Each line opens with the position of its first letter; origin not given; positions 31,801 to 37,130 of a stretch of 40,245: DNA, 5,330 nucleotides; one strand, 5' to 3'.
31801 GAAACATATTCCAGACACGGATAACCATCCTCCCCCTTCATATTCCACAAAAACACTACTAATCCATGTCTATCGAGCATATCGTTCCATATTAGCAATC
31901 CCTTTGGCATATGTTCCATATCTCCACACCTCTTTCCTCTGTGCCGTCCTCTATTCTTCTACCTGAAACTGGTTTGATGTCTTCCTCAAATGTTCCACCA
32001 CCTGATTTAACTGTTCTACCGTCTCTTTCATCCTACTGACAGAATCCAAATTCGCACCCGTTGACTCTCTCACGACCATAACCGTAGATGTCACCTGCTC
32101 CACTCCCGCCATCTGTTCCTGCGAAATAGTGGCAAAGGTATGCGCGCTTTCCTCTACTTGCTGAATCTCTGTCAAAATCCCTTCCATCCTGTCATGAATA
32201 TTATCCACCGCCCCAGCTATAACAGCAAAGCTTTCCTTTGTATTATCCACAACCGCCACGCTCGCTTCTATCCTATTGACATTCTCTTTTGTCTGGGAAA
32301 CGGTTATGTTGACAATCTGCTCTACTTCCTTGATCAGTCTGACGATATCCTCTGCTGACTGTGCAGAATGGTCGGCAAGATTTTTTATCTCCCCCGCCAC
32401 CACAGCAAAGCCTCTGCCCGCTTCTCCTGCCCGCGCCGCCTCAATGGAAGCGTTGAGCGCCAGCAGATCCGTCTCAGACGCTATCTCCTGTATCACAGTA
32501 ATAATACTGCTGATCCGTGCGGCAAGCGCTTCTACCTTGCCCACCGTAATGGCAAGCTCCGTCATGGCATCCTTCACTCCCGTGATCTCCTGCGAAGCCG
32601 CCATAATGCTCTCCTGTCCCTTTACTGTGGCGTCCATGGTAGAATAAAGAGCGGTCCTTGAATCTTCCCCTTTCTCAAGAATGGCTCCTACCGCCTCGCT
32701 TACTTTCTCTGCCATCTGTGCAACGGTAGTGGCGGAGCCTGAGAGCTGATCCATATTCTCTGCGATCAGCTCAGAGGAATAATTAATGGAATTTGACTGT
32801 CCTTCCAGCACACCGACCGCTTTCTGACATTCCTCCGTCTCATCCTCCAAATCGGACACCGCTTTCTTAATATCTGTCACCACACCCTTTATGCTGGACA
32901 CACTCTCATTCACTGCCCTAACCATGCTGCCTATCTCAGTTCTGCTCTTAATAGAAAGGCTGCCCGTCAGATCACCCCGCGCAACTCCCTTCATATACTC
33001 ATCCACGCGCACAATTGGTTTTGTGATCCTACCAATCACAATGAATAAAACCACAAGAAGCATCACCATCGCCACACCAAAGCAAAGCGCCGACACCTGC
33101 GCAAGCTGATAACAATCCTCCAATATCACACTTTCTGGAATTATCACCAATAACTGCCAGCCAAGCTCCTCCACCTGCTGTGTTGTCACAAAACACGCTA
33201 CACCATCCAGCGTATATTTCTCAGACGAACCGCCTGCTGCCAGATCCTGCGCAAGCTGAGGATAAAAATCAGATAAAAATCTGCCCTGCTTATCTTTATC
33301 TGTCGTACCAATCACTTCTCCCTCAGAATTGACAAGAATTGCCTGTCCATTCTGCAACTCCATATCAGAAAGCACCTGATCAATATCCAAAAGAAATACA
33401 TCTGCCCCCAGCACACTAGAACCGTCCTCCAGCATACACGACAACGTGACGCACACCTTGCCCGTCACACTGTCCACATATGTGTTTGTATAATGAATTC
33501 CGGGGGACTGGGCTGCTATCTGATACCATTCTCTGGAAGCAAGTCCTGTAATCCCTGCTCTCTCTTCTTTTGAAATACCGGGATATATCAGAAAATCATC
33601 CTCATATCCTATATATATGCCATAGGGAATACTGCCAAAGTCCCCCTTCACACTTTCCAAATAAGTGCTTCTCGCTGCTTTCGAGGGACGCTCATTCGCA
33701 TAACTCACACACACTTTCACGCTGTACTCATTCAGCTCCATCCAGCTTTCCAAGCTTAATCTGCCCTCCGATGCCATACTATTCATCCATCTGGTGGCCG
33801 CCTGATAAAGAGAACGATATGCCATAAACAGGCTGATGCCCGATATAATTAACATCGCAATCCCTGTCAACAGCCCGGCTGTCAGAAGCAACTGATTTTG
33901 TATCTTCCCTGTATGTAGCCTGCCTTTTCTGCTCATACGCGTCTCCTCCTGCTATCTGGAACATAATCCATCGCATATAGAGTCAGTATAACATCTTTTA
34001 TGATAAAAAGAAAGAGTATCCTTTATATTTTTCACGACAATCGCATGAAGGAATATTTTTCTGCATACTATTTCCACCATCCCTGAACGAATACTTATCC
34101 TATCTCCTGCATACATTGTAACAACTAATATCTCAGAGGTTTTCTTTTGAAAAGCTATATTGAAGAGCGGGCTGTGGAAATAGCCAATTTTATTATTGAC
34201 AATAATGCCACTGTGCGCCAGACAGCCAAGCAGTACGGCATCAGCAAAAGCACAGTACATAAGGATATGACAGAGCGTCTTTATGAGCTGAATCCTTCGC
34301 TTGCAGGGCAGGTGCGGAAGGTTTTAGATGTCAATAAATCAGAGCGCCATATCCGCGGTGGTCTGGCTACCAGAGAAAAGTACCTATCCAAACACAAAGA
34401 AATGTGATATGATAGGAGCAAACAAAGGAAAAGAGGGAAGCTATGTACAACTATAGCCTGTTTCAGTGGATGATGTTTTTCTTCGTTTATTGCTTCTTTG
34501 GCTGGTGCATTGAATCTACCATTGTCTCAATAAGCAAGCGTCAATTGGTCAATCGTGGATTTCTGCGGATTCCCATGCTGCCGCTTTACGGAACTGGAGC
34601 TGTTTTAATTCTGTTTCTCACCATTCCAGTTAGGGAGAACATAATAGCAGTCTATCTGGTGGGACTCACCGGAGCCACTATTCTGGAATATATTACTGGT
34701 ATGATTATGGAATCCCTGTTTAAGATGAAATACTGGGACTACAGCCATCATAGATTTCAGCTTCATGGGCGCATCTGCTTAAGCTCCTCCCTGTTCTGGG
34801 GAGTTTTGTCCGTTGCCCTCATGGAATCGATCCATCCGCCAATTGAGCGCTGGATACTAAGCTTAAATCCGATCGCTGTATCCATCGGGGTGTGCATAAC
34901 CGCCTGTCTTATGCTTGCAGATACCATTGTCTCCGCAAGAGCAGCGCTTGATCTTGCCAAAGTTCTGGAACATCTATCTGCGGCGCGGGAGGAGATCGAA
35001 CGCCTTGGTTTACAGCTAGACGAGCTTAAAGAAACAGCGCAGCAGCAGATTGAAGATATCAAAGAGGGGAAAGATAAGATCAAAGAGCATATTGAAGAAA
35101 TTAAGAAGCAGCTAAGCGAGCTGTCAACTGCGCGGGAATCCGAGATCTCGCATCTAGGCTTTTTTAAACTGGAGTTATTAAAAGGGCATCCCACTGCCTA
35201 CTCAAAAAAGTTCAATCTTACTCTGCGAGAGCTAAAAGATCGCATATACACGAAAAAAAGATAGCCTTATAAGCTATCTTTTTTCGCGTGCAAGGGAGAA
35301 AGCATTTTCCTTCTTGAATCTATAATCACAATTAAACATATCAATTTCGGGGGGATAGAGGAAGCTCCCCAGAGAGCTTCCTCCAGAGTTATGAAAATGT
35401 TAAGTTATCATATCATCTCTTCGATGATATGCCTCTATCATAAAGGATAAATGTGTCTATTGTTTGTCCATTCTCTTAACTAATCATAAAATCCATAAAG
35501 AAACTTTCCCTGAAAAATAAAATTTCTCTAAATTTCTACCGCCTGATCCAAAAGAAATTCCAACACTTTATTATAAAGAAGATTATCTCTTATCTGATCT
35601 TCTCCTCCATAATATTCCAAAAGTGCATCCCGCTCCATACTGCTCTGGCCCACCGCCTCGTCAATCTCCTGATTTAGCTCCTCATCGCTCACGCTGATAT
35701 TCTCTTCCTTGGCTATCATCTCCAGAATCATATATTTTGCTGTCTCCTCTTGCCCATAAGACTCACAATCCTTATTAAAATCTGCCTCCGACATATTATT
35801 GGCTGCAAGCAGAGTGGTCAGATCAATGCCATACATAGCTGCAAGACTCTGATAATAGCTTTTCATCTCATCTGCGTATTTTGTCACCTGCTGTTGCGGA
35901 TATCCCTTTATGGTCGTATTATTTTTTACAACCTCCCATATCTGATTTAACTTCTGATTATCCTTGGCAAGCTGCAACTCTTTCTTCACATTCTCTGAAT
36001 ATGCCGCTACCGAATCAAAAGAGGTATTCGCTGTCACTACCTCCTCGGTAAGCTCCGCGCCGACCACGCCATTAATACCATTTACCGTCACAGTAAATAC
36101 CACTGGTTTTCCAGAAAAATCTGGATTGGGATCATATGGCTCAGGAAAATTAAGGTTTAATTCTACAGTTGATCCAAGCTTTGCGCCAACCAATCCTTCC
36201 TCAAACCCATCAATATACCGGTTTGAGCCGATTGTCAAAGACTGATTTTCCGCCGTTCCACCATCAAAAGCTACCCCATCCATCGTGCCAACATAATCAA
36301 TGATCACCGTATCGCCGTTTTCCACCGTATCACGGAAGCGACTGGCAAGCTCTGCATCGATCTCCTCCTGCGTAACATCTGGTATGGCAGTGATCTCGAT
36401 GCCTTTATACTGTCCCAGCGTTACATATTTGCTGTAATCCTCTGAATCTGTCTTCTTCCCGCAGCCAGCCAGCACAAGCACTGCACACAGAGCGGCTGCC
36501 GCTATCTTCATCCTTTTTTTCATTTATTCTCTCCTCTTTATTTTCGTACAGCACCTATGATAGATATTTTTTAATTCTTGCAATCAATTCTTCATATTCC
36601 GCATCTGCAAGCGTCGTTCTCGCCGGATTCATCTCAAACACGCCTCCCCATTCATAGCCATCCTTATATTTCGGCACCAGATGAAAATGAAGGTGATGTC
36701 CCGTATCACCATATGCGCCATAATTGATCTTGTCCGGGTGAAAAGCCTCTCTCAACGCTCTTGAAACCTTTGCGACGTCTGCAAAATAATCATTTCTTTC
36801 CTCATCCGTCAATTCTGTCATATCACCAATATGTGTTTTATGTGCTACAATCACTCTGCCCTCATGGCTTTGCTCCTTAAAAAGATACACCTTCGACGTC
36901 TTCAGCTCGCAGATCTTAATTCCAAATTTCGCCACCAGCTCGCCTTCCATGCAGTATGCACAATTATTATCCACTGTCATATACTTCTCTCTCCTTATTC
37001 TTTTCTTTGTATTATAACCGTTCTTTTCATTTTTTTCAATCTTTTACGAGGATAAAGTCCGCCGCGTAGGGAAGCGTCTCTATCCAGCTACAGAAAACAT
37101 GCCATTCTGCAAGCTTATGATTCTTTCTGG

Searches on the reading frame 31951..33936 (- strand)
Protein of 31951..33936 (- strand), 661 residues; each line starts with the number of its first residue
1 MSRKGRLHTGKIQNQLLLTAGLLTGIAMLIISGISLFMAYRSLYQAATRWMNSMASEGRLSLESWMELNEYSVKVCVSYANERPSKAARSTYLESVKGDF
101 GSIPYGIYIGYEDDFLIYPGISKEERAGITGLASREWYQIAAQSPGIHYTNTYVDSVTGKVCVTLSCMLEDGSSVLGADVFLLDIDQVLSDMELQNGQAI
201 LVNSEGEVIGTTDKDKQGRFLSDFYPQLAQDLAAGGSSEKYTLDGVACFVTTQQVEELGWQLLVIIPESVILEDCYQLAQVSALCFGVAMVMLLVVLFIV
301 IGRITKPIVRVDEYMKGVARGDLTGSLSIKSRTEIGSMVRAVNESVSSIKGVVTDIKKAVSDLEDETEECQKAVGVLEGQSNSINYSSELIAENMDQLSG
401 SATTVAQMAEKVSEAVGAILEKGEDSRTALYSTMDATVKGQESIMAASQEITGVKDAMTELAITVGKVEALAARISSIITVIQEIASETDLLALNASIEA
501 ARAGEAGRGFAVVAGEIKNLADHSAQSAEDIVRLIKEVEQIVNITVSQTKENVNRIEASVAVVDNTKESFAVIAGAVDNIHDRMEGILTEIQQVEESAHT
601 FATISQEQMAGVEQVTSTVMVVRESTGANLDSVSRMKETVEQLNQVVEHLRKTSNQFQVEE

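Call 80: search_protein_families(library=pfam, proteins=[window:31951-33936:-], max_evalue=0.01)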
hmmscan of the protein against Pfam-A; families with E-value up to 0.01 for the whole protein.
window:31951-33936:- (661 aa): 5 families
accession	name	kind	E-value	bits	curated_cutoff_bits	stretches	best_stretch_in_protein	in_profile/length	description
PF00015.26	MCPsignal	-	1.4e-33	116.6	34.6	1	447-604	11-164/172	Methyl-accepting chemotaxis protein (MCP) signalling domain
PF02743.24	dCache_1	-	6.6e-12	45.9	45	1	102-264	67-239/240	Cache domain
PF00672.30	HAMP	-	7.3e-07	29.9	25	1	300-349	2-51/53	HAMP domain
PF22673.2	MCP-like_PDC_1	-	1.3e-05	26.1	27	1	129-179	51-102/113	Methyl-accepting chemotaxis protein-like, first PDC sensor domain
PF10046.14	BLOC1_2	-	0.00069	20.4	33.4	0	518-596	8-86/96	Biogenesis of lysosome-related organelles complex-1 subunit 2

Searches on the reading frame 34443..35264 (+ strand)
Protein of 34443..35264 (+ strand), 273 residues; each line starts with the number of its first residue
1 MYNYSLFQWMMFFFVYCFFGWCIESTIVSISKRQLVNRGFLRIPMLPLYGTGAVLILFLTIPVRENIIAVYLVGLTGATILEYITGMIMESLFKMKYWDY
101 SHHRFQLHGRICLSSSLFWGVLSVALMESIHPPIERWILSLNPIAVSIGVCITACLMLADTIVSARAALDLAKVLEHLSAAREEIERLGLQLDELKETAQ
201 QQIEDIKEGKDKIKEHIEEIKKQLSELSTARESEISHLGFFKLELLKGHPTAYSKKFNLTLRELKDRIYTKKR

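Call 10: search_protein_families(library=pfam, proteins=[window:34443-35264:+])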
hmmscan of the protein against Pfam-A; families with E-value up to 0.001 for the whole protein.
window:34443-35264:+ (273 aa): 1 family
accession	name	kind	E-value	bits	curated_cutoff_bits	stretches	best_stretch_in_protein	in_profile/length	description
PF06541.16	ABC_trans_CmpB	-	2e-49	168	25.9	1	11-164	1-150/151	Putative ABC-transporter type IV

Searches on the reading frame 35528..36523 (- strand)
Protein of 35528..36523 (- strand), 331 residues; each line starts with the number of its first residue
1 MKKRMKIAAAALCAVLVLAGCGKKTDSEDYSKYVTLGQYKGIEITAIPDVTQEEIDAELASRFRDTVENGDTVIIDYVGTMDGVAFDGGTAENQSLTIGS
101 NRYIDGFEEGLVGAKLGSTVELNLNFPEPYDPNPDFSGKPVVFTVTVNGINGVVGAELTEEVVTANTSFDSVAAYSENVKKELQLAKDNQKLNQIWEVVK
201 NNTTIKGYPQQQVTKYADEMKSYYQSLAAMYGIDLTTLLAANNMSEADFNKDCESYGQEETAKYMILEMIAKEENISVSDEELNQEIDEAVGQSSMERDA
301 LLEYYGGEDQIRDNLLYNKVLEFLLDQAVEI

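Call 10: search_protein_families(library=pfam, proteins=[window:35528-36523:-])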
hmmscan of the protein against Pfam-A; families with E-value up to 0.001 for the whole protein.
window:35528-36523:- (331 aa): 2 families
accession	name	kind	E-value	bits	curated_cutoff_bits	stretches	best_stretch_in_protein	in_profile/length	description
PF05698.19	Trigger_C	-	2.7e-16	60.5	22.7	1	175-325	9-161/162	Bacterial trigger factor protein (TF) C-terminus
PF00254.34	FKBP_C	-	1.9e-14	54.2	21.1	1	66-147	4-93/94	FKBP-type peptidyl-prolyl cis-trans isomerase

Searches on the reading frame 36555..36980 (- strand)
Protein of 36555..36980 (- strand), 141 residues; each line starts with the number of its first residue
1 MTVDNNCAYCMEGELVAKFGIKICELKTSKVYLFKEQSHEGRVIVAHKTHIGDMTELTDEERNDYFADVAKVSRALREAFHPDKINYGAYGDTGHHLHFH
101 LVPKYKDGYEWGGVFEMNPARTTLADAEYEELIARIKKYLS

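Call 10: search_protein_families(library=pfam, proteins=[window:36555-36980:-])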
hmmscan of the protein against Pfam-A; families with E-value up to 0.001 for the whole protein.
window:36555-36980:- (141 aa): 1 family
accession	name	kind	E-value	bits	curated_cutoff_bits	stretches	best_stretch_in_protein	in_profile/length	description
PF01230.28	HIT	-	1.9e-09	38.5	21.5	1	38-106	24-97/98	HIT domain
